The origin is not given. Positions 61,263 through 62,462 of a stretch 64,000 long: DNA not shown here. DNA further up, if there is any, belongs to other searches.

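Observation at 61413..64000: HamA/HamB (Hachiman-type) defence pair at the window edge; the helicase is invisible to the ORF track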

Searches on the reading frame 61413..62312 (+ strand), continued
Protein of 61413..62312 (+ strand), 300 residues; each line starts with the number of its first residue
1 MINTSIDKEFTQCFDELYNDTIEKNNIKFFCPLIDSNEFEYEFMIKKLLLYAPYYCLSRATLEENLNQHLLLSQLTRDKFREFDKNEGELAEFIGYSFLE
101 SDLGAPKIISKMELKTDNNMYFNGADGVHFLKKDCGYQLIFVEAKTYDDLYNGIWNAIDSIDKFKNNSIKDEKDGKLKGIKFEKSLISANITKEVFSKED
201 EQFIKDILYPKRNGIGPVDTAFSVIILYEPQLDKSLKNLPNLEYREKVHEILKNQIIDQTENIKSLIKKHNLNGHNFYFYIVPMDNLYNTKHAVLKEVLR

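Call 23: search_solved_structures(query=A2, max_evalue=1, show_alignments=3)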
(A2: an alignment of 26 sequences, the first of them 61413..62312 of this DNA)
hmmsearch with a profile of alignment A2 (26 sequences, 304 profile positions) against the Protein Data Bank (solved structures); distinct sequences matched with E-value up to 1: 1.
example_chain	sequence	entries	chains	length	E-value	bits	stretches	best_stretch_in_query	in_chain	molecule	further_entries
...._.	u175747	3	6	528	5.6e-25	91.5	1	5-300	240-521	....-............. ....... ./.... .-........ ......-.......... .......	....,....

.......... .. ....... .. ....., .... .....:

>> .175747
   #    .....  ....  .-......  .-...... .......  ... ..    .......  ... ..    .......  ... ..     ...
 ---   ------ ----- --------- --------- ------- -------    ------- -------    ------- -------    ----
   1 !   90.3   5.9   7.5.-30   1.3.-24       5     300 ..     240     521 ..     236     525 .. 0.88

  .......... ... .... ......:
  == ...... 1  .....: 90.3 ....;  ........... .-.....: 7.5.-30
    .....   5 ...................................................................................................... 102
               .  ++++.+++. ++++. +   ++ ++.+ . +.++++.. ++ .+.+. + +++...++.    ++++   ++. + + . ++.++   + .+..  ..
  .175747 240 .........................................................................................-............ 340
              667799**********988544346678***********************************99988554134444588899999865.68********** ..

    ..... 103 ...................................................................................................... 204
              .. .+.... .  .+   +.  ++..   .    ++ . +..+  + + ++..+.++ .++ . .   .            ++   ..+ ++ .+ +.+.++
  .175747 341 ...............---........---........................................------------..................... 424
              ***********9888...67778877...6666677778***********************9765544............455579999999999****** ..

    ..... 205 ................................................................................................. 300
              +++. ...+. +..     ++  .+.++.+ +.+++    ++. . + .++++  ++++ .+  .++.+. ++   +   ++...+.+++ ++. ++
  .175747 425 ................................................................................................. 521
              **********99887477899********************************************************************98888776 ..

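Call 30: search_protein_families(library=pfam, proteins=[L003:13574-14542:+, L003:14545-15333:+, L003:15329-15619:-, L003:15621-16601:-, L003:17346-17825:+, L003:18029-18220:+, L003:18226-19455:-, L003:19457-19660:-, L003:19767-19964:+], max_evalue=0.1)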
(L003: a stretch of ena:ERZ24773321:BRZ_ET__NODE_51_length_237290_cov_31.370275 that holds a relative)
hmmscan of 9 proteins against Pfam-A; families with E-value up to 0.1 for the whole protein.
L003:13574-14542:+ (323 aa): 2 families
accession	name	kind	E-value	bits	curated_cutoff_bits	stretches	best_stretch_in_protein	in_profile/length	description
PF00145.23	DNA_methylase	-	6.9e-65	220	22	1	4-314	2-323/324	C-5 cytosine-specific DNA methylase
PF00255.25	GSHPx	-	0.075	13.1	27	0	49-78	37-65/108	Glutathione peroxidase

L003:14545-15333:+ (263 aa): 0 families

L003:15329-15619:- (96 aa): 0 families

L003:15621-16601:- (326 aa): 2 families
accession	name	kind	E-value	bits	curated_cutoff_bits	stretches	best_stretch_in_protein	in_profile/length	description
PF00145.23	DNA_methylase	-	1.1e-102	344.2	22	1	12-320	1-323/324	C-5 cytosine-specific DNA methylase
PF02475.24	TRM5-TYW2_MTfase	-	0.06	13.7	28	0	3-52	29-79/164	TRM5/TYW2 methyltransferase domain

L003:17346-17825:+ (160 aa): 2 families
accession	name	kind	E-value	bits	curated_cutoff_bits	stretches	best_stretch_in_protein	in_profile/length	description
PF03978.18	Borrelia_REV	-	0.016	15.5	27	1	55-120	57-115/181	Borrelia burgdorferi REV protein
PF08645.17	PNK3P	-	0.032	14.4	22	1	38-89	42-94/161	Polynucleotide kinase 3 phosphatase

L003:18029-18220:+ (64 aa): 0 families

L003:18226-19455:- (409 aa): 3 families
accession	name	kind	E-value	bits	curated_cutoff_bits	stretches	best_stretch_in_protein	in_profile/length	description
PF19658.4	DUF6161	-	7.6e-38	130.6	27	1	193-392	14-215/216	Family of unknown function (DUF6161)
PF20990.2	DUF2207_C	-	0.0018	18.5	33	1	203-324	59-171/247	Predicted membrane protein (DUF2207) C-terminal domain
PF11683.13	DUF3278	-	0.034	14.7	26.6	1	287-350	43-105/130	Protein of unknown function (DUF3278)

L003:19457-19660:- (67 aa): 8 families
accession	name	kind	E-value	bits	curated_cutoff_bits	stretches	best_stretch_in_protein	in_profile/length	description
PF12844.13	HTH_19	-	2.2e-11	43.9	30.2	1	6-66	2-62/64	Helix-turn-helix domain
PF01381.28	HTH_3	-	3.4e-11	43.5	23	1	8-62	1-55/55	Helix-turn-helix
PF13560.12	HTH_31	-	6.2e-10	39.7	27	1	4-58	2-57/64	Helix-turn-helix domain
PF13443.12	HTH_26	-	1.2e-06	29.1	22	1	7-66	1-61/63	Cro/C1-type HTH DNA-binding domain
PF13413.12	HTH_25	-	0.00014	22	24.6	1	7-40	1-34/62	Helix-turn-helix domain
PF02796.21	HTH_7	-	0.0092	16.5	23.8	1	6-33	12-38/45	Helix-turn-helix domain of resolvase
PF13384.12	HTH_23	-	0.015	15.5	24.6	1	11-38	13-39/50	Homeodomain-like domain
PF07022.19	Phage_CI_repr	-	0.09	13.6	22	0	19-64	14-59/65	Bacteriophage CI repressor helix-turn-helix domain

L003:19767-19964:+ (66 aa): 8 families
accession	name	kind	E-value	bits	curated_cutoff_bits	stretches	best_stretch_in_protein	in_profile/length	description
PF01381.28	HTH_3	-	3.4e-07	30.6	23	1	13-61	4-52/55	Helix-turn-helix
PF13443.12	HTH_26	-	7.9e-07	29.7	22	1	10-61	2-54/63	Cro/C1-type HTH DNA-binding domain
PF05043.19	Mga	-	0.0017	19.4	21.1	1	2-41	14-53/87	Mga helix-turn-helix domain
PF13744.12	HTH_37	-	0.0071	16.6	27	1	8-54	21-68/80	Helix-turn-helix domain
PF24852.1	DUF7726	-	0.017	15.7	26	1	10-43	14-47/73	Domain of unknown function (DUF7726)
PF04218.19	CENP-B_N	-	0.036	14.1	21.2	1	14-46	19-50/53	CENP-B N-terminal DNA-binding domain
PF12844.13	HTH_19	-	0.045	14.1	30.2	1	8-45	2-39/64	Helix-turn-helix domain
PF24356.1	WH_PARP12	-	0.096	13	27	0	22-48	27-53/70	PARP12 winged helix domain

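Call 31: search_protein_families(library=padloc, proteins=[L003:13574-14542:+, L003:14545-15333:+, L003:15329-15619:-, L003:15621-16601:-, L003:17346-17825:+, L003:18226-19455:-, L001:18101-18688:-, L002:18096-19052:-, L004:18022-19023:-], max_evalue=0.01)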
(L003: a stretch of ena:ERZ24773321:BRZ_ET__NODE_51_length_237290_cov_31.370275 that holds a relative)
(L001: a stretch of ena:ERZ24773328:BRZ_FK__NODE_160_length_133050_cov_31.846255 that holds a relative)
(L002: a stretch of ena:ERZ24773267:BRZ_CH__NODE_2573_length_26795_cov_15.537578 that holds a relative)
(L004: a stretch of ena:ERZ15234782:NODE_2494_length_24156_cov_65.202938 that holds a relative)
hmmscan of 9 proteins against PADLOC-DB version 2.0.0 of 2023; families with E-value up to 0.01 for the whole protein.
L003:13574-14542:+ (323 aa): 62 families (the best 25 are shown)
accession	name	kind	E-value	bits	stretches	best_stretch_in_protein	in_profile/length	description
PDLC03272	MTase_II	-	4.3e-92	307.4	1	4-322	76-395/407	Type II methyltransferase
PDLC03378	MTase_II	-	1.7e-48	163.7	1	5-322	5-335/344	Type II methyltransferase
PDLC03734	oMTase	-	3.4e-47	159.4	1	8-172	9-176/444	orphan methyltransferase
PDLC03217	MTase_II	-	9e-47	157.9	2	4-169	386-549/703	Type II methyltransferase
PDLC03242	MTase_II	-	3.8e-45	152.5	1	4-180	102-274/409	Type II methyltransferase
PDLC03361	MTase_II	-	6.4e-41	138.6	1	4-318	88-438/455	Type II methyltransferase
PDLC02653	DrmMII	-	3.7e-40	135.9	1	4-318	6-314/333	DrmMII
PDLC03716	oMTase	-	8.1e-39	131.7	1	3-312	39-334/349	orphan methyltransferase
PDLC00026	DruM2|DruM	-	7e-38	129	1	7-320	9-321/336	DNA cytosine methylase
PDLC03286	MTase_II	-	8.4e-38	128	1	5-164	3-168/185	Type II methyltransferase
PDLC03269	MTase_II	-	1e-35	121.7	1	5-180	6-179/437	Type II methyltransferase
PDLC00027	DruM2|DruM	-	9.1e-35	118.7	1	9-179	18-183/361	DNA cytosine methylase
PDLC03326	MTase_II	-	1.1e-34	118.4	1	52-169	62-180/412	Type II methyltransferase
PDLC03234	MTase_II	-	2.2e-34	117.4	1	5-173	7-183/375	Type II methyltransferase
PDLC03330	MTase_II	-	2.3e-33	113.6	1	6-178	102-279/430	Type II methyltransferase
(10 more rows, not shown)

L003:14545-15333:+ (263 aa): 1 family
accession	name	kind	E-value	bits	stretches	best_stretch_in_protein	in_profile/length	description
PDLC03486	REase_II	-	5.1e-57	191.2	1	3-248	2-239/258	Type II restriction enzyme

L003:15329-15619:- (96 aa): 0 families

L003:15621-16601:- (326 aa): 61 families (the best 25 are shown)
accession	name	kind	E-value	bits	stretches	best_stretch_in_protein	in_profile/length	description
PDLC03272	MTase_II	-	6.3e-121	402.3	1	4-323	67-390/407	Type II methyltransferase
PDLC03217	MTase_II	-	1.5e-84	282.8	1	4-315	377-693/703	Type II methyltransferase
PDLC03361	MTase_II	-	5.7e-84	280.5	1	9-318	84-432/455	Type II methyltransferase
PDLC02653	DrmMII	-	2.5e-78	261.4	1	10-323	3-313/333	DrmMII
PDLC03242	MTase_II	-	3.2e-71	238.4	1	11-323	100-399/409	Type II methyltransferase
PDLC03378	MTase_II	-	1e-69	233.4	1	11-322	2-329/344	Type II methyltransferase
PDLC03716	oMTase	-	2.2e-58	196.1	1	10-316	37-332/349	orphan methyltransferase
PDLC03234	MTase_II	-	1.7e-56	190.1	2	10-191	3-191/375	Type II methyltransferase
PDLC03269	MTase_II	-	3.3e-54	182.6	2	10-198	2-192/437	Type II methyltransferase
PDLC00034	DruM2|DruM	-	4.8e-54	181.5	2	10-172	6-187/457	DNA cytosine methylase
PDLC03326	MTase_II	-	1.5e-52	177.2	2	13-187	6-191/412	Type II methyltransferase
PDLC00026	DruM2|DruM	-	2.1e-52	176.7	1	11-322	4-317/336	DNA cytosine methylase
PDLC03734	oMTase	-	4e-50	169.1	1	14-176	6-173/444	orphan methyltransferase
PDLC03733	oMTase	-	1.3e-49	167.2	2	11-179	90-296/476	orphan methyltransferase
PDLC00027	DruM2|DruM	-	2.7e-47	159.9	2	10-188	10-187/361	DNA cytosine methylase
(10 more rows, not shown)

L003:17346-17825:+ (160 aa): 0 families

L003:18226-19455:- (409 aa): 1 family
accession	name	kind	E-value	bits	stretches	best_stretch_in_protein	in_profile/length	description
PDLC02354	AbiZ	-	1.6e-23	81.7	1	196-403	210-396/398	AbiZ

L001:18101-18688:- (195 aa): 0 families

L002:18096-19052:- (318 aa): 0 families

L004:18022-19023:- (333 aa): 1 family
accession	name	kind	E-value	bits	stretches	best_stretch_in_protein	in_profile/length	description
PDLC02333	AbiTi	-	0.00013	20.2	1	234-321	8-102/114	AbiTi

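Call 32: predict_structure(alignment_id=A2)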
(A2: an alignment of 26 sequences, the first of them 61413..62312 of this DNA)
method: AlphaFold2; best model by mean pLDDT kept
length: 300 residues; sequences in the alignment: 26
mean_pLDDT: 90.2   pTM: 0.89
mean pLDDT of the five models: 90.2, 88.7, 87.7, 87.2, 85.4
residues with pLDDT >= 90: 212; 70-90: 71; 50-70: 12; < 50: 5
segments of 3 or more residues with pLDDT < 50: 117-121
pLDDT, mean of each block of 10 residues (from residue 1): 91 97 93 97 96 91 91 89 70 96 94 60 80 95 95 96 88 78 87 83 92 88 97 95 98 96 95 96 94 90
secondary structure, 60 per line:
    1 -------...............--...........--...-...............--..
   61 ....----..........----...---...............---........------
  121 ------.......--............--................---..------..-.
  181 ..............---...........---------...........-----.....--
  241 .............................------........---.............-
elements in order: H8-13 E14-22 E25-35 E38-40 H42-56 H59-64 H69-78 H89-103 E107-110 H111-114 E127-133 E136-147 H150-165 H180-194 H198-208 E218-228 H234-238 H241-269 E276-283 H287-299

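Call 35: find_encoding_contigs(protein=P0004, flank=6000, max_places=3)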
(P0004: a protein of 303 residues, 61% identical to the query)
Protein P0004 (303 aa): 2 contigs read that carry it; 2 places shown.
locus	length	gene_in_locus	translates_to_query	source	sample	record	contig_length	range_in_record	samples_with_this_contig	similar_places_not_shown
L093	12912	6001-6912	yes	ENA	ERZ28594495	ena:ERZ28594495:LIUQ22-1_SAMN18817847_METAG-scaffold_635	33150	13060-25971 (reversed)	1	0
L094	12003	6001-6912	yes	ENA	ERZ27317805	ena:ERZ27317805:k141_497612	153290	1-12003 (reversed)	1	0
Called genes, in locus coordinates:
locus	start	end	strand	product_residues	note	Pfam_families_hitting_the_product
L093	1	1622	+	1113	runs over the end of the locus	PF00521:DNA_topoisoIV, PF03989:DNA_gyraseA_C (faint)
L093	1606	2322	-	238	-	PF03418:Peptidase_A25, PF06866:DUF1256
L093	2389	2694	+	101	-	PF01649:Ribosomal_S20p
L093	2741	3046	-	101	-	PF12643:MazG-like (weak)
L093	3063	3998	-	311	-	PF00106:adh_short, PF13561:adh_short_C2, PF08643:DUF1776 (weak)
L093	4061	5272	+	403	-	PF02511:Thy1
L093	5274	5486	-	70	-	-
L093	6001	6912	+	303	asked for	PF08878:HamA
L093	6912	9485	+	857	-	PF00270:DEAD, PF04851:ResIII (weak), PF00271:Helicase_C (weak)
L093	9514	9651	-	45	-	-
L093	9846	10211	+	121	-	-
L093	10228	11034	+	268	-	PF20277:CTD11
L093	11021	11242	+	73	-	PF20292:MC7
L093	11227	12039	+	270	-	-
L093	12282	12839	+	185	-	PF10088:DUF2326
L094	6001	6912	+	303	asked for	PF08878:HamA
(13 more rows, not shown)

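Call 36: find_encoding_contigs(protein=P0019, flank=6000, max_places=3)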
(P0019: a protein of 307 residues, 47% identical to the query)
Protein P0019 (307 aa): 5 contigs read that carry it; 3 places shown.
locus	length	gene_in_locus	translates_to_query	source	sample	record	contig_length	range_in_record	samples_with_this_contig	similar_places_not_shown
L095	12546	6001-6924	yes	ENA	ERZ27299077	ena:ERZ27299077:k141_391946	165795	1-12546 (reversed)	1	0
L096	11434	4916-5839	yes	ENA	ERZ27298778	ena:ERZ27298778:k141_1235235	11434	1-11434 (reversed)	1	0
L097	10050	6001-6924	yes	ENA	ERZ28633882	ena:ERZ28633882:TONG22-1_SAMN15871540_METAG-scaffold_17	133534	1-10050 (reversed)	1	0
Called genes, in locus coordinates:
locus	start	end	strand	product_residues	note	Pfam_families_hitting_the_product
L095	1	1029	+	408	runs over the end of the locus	PF09563:RE_LlaJI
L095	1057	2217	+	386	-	PF20731:RE_NgoFVII_C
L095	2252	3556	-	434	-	PF01381:HTH_3, PF12844:HTH_19 (faint), PF13560:HTH_31, PF00145:DNA_methylase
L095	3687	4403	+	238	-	-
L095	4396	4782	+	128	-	PF00293:NUDIX, PF14815:NUDIX_4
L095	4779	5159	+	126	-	PF07739:TipAS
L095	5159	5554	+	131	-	-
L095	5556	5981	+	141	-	PF01327:Pep_deformylase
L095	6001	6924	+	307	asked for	PF08878:HamA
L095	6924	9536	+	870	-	PF04851:ResIII, PF00270:DEAD, PF00271:Helicase_C (faint)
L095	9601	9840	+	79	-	-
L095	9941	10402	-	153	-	PF10387:DUF2442, PF20038:HTH_59 (weak)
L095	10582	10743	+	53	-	-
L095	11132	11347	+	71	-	PF12728:HTH_17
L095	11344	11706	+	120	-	-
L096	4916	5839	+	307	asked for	PF08878:HamA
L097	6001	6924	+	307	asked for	PF08878:HamA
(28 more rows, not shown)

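Call 37: find_encoding_contigs(protein=P0002, flank=10000, max_places=4)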
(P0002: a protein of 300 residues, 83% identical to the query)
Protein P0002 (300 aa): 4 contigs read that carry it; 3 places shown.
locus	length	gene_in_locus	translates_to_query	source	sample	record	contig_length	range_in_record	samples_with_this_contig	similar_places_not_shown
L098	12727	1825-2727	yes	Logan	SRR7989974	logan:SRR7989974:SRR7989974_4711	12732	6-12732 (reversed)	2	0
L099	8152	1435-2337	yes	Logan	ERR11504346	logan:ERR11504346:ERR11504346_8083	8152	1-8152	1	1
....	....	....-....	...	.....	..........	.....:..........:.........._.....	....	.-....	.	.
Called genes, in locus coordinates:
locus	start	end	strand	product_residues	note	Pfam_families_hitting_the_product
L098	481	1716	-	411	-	PF14082:SduA_C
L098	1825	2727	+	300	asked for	PF08878:HamA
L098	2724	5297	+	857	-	PF00270:DEAD, PF00271:Helicase_C (faint)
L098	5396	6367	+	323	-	PF00145:DNA_methylase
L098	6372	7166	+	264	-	-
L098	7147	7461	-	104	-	-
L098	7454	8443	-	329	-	PF00145:DNA_methylase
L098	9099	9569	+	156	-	-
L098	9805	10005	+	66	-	-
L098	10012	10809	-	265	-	PF09509:Hypoth_Ymh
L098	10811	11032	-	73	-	PF12844:HTH_19 (weak), PF13560:HTH_31 (weak), PF01381:HTH_3, PF13443:HTH_26 (weak)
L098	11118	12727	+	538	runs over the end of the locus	?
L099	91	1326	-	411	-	PF14082:SduA_C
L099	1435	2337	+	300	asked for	PF08878:HamA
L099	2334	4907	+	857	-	PF00270:DEAD, PF00271:Helicase_C (faint)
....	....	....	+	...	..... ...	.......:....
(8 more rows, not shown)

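Call 38: fold_search(model_id=the predicted structure, library=pdb)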
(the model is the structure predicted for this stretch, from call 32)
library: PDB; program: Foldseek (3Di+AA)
matches with E <= 10: 358; with E <= 0.001: 3
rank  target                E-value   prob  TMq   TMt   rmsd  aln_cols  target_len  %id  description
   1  8vx9_A                6.7e-06  1.00  0.52  0.59   9.5       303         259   14  Structure of HamAB apo complex from the Escherichia coli Hachiman defense system (released 2024-03-13)
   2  8vxy_A                7.1e-06  1.00  0.51  0.60   7.4       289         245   13  Structure of HamA(E138A,K140A)B-plasmid DNA complex from the Escherichia coli Hachiman defense system (released 2024-03-13)
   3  8zue_A                6.6e-04  1.00  0.50  0.31   8.3       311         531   12  cryo-electron microscopy (cryo-EM) structure of the Hachiman defense system from Escherichia coli (released 2025-03-26)
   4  1wtd_B                1.2e-02  0.14  0.14  0.16  22.1       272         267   14  Crystal structure of type II restrcition endonuclease, EcoO109I DNA-free form (released 2004-12-14)
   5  1wtd_A                5.8e-02  0.11  0.16  0.17  21.6       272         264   12  Crystal structure of type II restrcition endonuclease, EcoO109I DNA-free form (released 2004-12-14)
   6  1fok_A                6.9e-02  0.47  0.25  0.15  11.2       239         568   10  STRUCTURE OF RESTRICTION ENDONUCLEASE FOKI BOUND TO DNA (released 1997-12-03)
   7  2fok_A                1.3e-01  0.41  0.26  0.16  12.7       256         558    9  STRUCTURE OF RESTRICTION ENDONUCLEASE FOKI (released 1998-06-17)
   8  5mv0_D                1.7e-01  0.13  0.18  0.24  19.2       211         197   16  Structure of an N-terminal domain of a reptarenavirus L protein (released 2017-05-17)
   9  6gvw_I                2.8e-01  0.05  0.12  0.15  20.0       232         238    6  Crystal structure of the BRCA1-A complex (released 2019-07-10)
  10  5mv0_C                3.0e-01  0.10  0.17  0.24  18.7       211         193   16  Structure of an N-terminal domain of a reptarenavirus L protein (released 2017-05-17)
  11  6tt7_A                5.0e-01  0.03  0.12  0.08  18.3       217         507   12  Ovine ATP synthase 1a state (released 2020-09-23)
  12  2fok_B                6.0e-01  0.18  0.25  0.15  10.6       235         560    8  STRUCTURE OF RESTRICTION ENDONUCLEASE FOKI (released 1998-06-17)
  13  4h6r_A                6.3e-01  0.02  0.11  0.11  19.5       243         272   12  Structure of reduced Deinococcus radiodurans proline dehydrogenase (released 2012-11-28)
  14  5tgx_A                8.0e-01  0.23  0.16  0.20   3.6        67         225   13  Restriction/modification system-Type II R-SwaI complexed with partially cleaved DNA (released 2016-12-21)
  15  4h0r_B                8.0e-01  0.02  0.10  0.12  18.5       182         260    9  Crystal structure of thymidylate synthase from Corynebacterium glutamicum (released 2013-09-11)
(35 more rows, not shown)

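Call 39: search_solved_structures(query=A2, max_evalue=10, show_alignments=5)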
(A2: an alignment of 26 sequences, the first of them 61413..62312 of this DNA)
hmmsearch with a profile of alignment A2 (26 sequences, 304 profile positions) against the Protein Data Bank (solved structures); distinct sequences matched with E-value up to 10: 1.
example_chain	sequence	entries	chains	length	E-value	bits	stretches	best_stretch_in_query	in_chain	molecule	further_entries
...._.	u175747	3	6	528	5.6e-25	91.5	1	5-300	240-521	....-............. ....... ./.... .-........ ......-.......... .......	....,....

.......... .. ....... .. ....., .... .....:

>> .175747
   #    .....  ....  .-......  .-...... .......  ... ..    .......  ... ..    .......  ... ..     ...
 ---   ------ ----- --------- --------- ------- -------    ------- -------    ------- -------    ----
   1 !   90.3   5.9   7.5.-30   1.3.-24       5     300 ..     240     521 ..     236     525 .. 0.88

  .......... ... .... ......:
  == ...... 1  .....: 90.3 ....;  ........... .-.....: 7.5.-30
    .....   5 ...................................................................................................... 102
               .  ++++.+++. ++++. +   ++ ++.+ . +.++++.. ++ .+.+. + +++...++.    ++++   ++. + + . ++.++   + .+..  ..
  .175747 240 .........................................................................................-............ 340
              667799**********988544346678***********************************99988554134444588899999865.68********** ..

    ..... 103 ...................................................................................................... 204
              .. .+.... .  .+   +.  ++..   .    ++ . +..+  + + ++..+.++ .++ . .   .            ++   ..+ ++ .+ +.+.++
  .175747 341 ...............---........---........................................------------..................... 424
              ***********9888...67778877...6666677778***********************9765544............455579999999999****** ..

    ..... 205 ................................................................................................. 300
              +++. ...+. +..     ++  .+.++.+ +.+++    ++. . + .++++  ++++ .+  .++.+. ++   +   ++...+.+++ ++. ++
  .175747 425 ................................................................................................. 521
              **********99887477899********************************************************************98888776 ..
